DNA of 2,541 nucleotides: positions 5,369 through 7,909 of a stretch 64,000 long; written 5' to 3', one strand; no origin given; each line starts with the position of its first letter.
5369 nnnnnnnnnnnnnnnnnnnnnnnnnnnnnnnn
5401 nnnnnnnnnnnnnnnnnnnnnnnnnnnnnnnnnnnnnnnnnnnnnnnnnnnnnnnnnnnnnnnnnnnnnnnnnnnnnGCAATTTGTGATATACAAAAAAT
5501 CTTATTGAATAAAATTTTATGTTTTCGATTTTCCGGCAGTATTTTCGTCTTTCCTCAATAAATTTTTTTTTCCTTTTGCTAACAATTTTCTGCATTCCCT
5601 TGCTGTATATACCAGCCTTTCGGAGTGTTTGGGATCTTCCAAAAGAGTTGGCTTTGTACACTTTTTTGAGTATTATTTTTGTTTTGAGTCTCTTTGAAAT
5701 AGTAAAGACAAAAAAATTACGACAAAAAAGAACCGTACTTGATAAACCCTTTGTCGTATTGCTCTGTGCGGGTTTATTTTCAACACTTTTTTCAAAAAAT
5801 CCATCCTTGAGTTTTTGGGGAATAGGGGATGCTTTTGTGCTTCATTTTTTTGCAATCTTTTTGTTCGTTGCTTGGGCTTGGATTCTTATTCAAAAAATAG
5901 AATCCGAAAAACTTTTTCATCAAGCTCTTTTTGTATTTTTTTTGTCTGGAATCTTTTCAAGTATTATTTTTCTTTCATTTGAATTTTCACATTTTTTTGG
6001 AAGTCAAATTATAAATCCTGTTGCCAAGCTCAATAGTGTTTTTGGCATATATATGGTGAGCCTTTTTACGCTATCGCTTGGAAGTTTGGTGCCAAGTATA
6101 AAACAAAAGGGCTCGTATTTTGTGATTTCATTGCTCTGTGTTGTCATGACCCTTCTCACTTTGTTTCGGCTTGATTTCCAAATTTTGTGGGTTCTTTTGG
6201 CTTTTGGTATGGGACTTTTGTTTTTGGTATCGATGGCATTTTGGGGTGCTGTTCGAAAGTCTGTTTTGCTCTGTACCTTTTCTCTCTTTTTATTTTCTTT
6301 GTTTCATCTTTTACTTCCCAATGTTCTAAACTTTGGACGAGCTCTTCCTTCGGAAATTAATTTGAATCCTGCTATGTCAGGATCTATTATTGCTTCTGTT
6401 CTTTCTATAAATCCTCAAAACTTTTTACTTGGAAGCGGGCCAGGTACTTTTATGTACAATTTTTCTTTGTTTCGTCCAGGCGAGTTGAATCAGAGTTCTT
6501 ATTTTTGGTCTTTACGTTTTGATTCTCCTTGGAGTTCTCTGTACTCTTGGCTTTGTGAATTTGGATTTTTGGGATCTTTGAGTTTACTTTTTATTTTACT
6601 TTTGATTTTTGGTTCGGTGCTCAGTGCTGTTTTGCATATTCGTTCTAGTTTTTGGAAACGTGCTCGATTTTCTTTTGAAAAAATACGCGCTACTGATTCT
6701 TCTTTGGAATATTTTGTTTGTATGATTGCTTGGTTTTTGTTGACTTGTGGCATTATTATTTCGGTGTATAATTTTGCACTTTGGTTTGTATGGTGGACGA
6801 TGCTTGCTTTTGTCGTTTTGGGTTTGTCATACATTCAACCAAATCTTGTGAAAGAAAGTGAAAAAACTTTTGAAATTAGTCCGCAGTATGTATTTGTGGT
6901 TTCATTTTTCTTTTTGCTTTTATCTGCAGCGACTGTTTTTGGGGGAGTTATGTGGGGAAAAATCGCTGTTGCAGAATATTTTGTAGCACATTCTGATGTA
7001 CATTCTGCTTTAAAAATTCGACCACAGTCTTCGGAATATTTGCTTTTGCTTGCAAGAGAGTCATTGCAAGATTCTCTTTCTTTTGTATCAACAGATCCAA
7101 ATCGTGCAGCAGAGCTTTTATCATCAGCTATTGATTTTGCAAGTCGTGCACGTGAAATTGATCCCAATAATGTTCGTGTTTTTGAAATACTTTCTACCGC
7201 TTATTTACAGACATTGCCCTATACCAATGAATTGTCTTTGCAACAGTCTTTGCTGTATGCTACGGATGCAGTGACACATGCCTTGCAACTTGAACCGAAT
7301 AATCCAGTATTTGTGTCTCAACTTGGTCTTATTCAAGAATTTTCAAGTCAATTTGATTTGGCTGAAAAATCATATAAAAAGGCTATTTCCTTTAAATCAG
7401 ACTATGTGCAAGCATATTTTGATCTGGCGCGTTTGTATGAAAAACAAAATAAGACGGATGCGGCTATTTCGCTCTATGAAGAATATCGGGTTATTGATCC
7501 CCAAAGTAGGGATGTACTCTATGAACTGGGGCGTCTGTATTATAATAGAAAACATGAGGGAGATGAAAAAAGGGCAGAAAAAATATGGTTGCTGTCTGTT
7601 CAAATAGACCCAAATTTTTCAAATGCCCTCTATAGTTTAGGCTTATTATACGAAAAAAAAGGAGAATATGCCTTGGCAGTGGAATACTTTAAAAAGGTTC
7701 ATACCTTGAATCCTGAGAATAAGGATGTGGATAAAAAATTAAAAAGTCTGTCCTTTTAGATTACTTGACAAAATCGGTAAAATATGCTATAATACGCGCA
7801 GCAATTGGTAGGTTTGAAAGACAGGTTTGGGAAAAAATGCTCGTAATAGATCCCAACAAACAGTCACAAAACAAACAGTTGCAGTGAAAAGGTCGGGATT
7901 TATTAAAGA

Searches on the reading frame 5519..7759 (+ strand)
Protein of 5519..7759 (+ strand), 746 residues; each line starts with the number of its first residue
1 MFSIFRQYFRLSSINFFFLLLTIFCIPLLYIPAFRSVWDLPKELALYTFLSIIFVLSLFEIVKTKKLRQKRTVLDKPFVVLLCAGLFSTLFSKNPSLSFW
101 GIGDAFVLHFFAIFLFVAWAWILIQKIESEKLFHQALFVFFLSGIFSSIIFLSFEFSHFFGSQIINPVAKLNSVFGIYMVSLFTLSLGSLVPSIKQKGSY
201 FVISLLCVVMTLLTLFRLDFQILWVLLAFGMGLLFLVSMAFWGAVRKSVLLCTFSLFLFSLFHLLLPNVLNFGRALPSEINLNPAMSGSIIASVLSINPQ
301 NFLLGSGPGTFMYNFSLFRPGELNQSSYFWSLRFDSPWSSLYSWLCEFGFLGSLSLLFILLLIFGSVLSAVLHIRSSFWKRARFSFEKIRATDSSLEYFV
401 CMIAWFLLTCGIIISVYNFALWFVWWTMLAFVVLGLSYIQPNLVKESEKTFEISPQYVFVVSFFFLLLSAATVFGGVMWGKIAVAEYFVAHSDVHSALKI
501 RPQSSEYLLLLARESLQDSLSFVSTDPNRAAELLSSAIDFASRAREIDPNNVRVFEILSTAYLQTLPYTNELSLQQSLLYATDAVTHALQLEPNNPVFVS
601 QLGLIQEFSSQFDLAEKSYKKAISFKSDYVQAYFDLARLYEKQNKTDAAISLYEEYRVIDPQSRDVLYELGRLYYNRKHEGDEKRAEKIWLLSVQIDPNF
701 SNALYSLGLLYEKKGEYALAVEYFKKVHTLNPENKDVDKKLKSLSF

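Call 20: search_protein_families(library=pfam, proteins=[window:5519-7759:+], max_evalue=0.00001)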
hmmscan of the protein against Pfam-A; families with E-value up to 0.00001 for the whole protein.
window:5519-7759:+ (746 aa): 12 families
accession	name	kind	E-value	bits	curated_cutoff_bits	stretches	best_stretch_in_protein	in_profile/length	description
PF13431.12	TPR_17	-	4.1e-18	64.5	24.4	0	693-721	5-33/34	Tetratricopeptide repeat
PF00515.34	TPR_1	-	1.7e-17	62.8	27.8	1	702-734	2-34/34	Tetratricopeptide repeat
PF07719.23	TPR_2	-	8.5e-15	54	27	1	702-734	2-34/34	Tetratricopeptide repeat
PF13181.12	TPR_8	-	7.4e-14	51.1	25.7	0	702-734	2-34/34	Tetratricopeptide repeat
PF13428.12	TPR_14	-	1.7e-13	50.2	23.5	0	631-673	2-44/44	Tetratricopeptide repeat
PF13414.12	TPR_11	-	2.8e-13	49.8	26.8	0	611-643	9-41/42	TPR repeat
PF13176.12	TPR_7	-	1.8e-11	43.6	27.9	0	703-734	1-34/36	Tetratricopeptide repeat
PF14559.12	TPR_19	-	1.3e-10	41.8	25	0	611-666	6-61/68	Tetratricopeptide repeat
PF13432.12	TPR_16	-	3.2e-10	40.7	32.7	0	609-663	10-64/65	Tetratricopeptide repeat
PF13174.12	TPR_6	-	3.9e-09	37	26.3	0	631-663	1-33/33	Tetratricopeptide repeat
PF13424.12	TPR_12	-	1.6e-08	35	30.1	0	602-656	9-71/77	Tetratricopeptide repeat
PF23914.1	TPR_CcmH_CycH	-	1.8e-08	34.8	42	0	631-735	51-155/158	Cytochrome c-type biogenesis protein H TPR domain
